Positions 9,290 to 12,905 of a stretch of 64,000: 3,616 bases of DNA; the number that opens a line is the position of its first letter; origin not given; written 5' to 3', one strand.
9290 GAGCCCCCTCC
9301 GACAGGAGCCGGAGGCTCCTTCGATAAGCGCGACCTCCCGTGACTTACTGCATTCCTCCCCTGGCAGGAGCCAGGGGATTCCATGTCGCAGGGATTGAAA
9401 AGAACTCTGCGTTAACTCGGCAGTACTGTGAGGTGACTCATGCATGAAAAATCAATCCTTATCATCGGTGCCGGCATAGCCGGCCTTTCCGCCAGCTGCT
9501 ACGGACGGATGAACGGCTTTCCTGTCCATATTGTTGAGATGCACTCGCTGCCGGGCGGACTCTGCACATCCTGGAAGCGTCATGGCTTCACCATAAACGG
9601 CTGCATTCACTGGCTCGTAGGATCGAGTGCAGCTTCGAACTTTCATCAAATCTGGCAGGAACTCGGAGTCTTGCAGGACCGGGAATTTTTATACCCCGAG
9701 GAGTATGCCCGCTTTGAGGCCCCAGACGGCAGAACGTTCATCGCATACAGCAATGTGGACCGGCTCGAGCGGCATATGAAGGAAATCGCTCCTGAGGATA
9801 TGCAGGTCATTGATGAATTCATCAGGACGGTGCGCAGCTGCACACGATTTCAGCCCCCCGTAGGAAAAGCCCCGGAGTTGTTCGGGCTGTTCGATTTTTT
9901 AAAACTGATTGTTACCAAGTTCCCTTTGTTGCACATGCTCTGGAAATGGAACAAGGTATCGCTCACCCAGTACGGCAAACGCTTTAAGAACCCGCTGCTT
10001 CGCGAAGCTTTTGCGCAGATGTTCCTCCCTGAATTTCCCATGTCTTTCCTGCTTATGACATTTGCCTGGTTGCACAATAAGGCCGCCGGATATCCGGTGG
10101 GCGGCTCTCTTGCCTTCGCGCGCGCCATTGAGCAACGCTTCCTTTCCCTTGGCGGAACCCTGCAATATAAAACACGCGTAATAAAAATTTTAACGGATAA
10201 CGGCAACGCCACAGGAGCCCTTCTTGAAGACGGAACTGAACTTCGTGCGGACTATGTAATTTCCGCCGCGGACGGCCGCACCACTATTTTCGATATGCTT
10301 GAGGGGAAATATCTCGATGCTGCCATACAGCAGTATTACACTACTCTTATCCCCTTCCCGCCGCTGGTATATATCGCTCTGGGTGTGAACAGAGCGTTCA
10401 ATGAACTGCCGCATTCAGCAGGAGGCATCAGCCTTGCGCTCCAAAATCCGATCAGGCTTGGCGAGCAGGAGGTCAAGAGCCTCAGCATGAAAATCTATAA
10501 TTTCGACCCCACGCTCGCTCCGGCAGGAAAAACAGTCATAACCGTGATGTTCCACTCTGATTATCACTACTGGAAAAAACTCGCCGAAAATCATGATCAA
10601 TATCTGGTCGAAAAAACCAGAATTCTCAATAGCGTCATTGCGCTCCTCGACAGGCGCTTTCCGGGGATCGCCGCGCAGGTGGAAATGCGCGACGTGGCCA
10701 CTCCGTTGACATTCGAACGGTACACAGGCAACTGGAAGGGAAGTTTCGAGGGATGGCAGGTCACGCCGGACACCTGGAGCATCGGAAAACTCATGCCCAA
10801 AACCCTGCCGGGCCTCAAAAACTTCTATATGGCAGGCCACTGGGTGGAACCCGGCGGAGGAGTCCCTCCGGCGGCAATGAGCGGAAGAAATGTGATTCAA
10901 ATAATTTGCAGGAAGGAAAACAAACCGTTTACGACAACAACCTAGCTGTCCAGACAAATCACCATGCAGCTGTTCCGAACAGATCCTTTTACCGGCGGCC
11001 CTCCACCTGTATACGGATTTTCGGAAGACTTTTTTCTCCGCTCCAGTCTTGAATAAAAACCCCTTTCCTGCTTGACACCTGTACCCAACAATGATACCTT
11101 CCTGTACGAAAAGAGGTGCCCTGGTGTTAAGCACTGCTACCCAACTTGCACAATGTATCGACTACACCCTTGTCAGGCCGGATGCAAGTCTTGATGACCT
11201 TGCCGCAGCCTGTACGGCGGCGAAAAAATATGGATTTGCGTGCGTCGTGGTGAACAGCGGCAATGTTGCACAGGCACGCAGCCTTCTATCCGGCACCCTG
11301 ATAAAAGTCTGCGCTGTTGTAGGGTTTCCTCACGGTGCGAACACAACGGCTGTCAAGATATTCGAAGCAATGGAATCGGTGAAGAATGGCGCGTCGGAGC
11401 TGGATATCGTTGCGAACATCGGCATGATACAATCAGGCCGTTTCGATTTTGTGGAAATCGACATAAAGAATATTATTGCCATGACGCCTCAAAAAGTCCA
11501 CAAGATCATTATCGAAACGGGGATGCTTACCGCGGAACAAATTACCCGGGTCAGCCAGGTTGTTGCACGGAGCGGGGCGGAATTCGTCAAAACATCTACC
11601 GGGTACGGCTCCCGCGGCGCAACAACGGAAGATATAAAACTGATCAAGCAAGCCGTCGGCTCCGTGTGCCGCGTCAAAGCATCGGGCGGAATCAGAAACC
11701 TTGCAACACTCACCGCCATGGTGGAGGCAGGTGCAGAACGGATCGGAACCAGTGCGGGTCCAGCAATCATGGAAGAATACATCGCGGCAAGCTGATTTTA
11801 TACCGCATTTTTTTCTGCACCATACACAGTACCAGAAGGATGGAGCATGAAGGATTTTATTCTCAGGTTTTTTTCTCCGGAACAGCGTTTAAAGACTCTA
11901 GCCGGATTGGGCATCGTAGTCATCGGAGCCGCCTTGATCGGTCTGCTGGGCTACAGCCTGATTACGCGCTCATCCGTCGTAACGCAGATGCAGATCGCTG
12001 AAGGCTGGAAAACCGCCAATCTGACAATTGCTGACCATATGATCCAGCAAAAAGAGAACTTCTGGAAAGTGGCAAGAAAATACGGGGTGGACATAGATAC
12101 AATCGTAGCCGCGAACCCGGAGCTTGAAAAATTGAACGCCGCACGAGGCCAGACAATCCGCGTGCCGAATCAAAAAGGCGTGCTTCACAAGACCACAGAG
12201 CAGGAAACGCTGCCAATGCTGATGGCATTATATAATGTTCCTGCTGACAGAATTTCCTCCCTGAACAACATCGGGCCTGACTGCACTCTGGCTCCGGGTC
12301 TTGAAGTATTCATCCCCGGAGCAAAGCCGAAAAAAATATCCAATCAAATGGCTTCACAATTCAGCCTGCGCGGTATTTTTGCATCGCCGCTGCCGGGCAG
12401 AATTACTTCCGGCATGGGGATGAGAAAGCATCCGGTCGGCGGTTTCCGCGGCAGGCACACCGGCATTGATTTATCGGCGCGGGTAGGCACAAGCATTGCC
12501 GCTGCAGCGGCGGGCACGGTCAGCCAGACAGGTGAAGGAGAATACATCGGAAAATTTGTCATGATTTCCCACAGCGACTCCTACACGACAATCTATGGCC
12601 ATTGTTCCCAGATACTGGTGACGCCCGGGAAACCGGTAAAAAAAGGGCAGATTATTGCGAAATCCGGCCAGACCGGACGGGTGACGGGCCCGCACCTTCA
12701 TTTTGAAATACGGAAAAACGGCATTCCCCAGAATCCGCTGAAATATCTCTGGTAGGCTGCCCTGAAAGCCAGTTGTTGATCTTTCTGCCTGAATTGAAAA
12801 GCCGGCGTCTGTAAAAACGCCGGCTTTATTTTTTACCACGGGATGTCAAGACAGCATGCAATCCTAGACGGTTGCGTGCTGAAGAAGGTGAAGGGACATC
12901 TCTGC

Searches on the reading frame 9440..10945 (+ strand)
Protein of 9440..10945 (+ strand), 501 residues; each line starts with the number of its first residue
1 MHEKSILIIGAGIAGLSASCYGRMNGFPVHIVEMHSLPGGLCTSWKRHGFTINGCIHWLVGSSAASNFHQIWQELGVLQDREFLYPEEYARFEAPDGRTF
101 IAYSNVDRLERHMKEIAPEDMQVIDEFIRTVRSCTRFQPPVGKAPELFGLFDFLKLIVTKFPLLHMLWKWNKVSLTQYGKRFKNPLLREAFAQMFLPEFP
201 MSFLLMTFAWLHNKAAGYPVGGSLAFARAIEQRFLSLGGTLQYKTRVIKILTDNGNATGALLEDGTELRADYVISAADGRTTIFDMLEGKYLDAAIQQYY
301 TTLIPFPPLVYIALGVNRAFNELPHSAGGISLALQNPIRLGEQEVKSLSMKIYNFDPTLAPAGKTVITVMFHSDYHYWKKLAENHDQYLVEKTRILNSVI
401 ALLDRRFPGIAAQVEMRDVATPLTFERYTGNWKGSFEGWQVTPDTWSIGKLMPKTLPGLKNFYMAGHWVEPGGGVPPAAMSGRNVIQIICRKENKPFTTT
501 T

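Call 49: search_protein_families(library=pfam, proteins=[window:9440-10945:+], max_evalue=0.0001)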
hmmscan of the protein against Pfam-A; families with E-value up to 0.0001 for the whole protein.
window:9440-10945:+ (501 aa): 5 families
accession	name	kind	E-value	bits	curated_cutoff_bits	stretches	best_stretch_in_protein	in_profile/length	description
PF01593.30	Amino_oxidase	-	8.6e-26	91.6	19.8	1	13-485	1-438/443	Flavin containing amine oxidoreductase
PF13450.12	NAD_binding_8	-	2e-13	50.9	21.9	1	8-75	1-68/68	NAD(P)-binding Rossmann-like domain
PF01266.30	DAO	-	1.7e-10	41.4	27.9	0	6-115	2-108/353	FAD dependent oxidoreductase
PF07992.20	Pyr_redox_2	-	2.8e-05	24.1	26.1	0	5-42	2-40/291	Pyridine nucleotide-disulphide oxidoreductase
PF00890.30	FAD_binding_2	-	8.3e-05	22.4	20.4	0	6-38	2-34/414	FAD binding domain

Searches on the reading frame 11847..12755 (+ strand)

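Call 48: search_protein_families(library=pfam, proteins=[window:11847-12755:+], max_evalue=0.0001)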
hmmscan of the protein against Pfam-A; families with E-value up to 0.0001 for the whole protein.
window:11847-12755:+ (302 aa): 2 families
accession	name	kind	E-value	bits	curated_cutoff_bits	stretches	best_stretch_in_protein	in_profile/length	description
PF01551.29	Peptidase_M23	-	1.2e-33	115.6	28.7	1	203-297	2-96/96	Peptidase family M23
PF01476.26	LysM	-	2.6e-08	34.1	20.9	1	64-107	1-43/43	LysM domain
